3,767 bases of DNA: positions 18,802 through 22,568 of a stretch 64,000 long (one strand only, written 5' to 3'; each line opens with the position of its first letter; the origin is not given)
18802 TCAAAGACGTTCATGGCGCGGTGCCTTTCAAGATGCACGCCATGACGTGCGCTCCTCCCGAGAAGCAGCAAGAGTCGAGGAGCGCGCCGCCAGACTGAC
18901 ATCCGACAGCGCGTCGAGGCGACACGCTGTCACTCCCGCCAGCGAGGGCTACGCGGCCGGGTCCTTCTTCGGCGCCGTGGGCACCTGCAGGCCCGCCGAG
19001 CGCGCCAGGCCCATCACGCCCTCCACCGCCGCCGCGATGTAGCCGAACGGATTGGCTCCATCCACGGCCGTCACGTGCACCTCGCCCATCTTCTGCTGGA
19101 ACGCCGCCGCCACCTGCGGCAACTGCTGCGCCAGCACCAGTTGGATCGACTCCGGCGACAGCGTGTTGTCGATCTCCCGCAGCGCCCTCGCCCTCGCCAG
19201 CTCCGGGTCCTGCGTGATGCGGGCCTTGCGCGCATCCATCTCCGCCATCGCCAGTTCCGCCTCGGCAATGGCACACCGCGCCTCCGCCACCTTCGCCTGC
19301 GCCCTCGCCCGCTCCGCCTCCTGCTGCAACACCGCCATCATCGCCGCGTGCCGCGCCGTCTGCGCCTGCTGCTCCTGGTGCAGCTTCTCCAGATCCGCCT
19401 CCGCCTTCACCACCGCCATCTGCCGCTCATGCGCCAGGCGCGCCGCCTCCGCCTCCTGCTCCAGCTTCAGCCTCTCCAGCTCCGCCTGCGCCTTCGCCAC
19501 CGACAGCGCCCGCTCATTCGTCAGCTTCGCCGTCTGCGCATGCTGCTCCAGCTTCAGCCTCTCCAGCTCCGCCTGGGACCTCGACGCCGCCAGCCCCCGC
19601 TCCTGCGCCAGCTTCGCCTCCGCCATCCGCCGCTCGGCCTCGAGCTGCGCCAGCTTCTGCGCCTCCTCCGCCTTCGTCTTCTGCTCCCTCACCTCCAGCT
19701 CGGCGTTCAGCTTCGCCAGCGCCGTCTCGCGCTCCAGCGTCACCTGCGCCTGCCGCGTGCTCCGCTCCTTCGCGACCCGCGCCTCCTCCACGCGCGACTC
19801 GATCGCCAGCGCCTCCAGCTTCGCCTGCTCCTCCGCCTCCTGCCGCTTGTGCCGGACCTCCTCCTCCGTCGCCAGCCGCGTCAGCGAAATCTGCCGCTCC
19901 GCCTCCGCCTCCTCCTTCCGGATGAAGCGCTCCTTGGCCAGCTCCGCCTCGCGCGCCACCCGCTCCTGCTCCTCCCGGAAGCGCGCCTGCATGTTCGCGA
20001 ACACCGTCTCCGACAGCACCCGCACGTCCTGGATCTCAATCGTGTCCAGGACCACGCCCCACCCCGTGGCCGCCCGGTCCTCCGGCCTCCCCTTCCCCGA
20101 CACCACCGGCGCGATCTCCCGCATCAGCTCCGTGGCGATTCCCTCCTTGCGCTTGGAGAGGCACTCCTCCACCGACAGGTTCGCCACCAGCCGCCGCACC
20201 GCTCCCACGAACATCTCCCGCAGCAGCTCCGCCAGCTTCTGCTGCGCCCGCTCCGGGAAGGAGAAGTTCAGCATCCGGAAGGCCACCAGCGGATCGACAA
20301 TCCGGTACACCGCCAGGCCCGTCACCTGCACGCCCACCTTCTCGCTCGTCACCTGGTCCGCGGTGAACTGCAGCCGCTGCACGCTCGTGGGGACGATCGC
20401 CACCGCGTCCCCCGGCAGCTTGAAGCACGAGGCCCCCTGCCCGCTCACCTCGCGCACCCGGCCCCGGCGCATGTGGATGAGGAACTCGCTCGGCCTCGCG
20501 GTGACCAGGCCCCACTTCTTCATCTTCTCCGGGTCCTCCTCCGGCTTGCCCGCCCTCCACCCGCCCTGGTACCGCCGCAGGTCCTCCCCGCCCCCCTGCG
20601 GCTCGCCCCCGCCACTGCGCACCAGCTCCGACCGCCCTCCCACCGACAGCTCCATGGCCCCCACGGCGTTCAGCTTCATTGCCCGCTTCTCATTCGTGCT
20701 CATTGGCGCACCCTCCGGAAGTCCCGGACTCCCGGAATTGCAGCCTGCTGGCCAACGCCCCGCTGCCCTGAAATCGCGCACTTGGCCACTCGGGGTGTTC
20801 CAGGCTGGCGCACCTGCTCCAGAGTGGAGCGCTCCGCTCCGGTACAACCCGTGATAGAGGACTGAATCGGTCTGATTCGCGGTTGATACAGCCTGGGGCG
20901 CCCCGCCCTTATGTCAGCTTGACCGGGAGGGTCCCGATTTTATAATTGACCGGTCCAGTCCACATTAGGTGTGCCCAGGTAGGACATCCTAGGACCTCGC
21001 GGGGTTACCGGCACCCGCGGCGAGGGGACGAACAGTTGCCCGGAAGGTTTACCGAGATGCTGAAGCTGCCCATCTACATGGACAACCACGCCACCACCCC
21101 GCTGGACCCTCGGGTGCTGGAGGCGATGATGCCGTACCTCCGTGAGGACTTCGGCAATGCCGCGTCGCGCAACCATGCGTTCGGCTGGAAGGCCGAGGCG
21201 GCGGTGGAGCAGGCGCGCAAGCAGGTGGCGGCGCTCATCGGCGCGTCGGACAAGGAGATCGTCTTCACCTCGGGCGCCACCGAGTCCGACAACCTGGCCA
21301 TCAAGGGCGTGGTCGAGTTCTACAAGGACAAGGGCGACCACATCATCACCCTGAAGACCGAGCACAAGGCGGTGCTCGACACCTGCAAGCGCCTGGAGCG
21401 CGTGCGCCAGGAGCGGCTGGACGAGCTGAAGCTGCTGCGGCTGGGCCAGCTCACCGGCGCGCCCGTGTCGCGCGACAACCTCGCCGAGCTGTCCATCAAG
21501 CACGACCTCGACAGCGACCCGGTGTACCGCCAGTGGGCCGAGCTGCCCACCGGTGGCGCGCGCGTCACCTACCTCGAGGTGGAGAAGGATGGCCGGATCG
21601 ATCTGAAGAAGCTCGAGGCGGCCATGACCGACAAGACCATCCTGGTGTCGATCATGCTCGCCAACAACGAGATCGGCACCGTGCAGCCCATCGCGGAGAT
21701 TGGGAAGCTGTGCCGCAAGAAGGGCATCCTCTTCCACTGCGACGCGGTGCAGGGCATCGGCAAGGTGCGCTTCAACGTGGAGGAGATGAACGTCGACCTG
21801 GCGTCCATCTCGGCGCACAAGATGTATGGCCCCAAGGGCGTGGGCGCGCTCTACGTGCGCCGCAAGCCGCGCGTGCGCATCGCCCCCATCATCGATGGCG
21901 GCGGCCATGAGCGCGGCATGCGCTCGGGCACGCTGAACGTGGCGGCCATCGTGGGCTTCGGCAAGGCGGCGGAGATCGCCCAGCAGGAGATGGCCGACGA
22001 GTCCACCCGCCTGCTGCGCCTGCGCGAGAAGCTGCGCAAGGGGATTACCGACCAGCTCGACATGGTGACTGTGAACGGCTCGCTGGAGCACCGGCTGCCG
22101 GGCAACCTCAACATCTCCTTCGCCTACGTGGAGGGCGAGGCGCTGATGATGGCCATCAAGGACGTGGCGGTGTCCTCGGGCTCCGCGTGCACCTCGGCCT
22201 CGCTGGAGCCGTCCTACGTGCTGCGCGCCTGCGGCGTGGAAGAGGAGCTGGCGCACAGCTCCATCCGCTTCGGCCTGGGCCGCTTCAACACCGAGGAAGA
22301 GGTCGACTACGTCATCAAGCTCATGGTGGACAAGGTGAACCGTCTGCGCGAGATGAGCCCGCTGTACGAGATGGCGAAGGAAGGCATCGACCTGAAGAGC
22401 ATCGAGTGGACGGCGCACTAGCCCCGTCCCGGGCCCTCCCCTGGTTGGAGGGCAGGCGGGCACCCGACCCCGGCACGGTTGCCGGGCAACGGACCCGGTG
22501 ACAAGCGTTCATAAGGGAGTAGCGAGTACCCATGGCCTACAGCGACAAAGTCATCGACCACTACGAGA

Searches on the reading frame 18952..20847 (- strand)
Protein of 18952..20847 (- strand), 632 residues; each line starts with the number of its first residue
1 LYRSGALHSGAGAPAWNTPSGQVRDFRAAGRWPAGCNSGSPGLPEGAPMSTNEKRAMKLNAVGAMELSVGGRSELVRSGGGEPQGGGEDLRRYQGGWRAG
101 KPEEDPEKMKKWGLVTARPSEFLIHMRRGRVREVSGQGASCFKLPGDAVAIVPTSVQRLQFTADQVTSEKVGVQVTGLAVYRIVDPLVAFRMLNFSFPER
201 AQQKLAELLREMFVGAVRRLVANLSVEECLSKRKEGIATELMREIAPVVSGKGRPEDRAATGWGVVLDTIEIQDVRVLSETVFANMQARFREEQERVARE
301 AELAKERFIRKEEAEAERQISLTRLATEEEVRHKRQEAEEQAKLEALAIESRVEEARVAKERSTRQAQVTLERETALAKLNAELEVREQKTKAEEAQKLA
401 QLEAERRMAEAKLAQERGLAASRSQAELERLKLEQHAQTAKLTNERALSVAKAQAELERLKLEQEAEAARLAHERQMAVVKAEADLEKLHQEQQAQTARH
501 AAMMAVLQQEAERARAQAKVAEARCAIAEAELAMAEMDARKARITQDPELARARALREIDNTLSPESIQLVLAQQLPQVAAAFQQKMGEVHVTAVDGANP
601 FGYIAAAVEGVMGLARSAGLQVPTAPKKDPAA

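Call 90: search_protein_families(library=pfam, proteins=[window:18952-20847:-], max_evalue=0.0001)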
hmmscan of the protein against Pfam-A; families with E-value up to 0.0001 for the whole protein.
window:18952-20847:- (632 aa): 1 family
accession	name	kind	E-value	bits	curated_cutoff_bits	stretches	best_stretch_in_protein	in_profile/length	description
PF01145.31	Band_7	-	1.2e-22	81.2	23.6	1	116-306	2-175/176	SPFH domain / Band 7 family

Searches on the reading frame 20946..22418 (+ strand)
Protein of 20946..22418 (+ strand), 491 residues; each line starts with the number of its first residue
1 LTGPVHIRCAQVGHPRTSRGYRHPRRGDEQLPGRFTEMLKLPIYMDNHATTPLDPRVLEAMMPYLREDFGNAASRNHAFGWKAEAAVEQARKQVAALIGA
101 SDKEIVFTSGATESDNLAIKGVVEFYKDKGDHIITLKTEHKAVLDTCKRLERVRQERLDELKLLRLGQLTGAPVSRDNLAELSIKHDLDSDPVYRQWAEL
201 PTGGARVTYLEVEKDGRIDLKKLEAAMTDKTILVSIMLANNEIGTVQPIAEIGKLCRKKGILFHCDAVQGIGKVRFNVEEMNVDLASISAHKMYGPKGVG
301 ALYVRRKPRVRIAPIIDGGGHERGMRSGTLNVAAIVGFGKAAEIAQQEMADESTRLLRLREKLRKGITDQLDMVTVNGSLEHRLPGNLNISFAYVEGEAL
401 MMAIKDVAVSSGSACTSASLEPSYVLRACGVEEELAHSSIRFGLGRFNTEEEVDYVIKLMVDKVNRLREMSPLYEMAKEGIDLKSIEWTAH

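Call 90: search_protein_families(library=pfam, proteins=[window:20946-22418:+], max_evalue=0.0001)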
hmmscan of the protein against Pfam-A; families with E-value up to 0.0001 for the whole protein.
window:20946-22418:+ (491 aa): 3 families
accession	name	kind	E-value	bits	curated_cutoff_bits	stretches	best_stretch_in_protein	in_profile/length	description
PF00266.25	Aminotran_5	-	3.1e-91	306.5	21.5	2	197-456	105-371/371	Aminotransferase class-V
PF00155.27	Aminotran_1_2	-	9.3e-08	32.1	19.7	1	203-374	113-298/361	Aminotransferase class I and II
PF01212.27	Beta_elim_lyase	-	6.3e-06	26.2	27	1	203-267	94-169/288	Beta-eliminating lyase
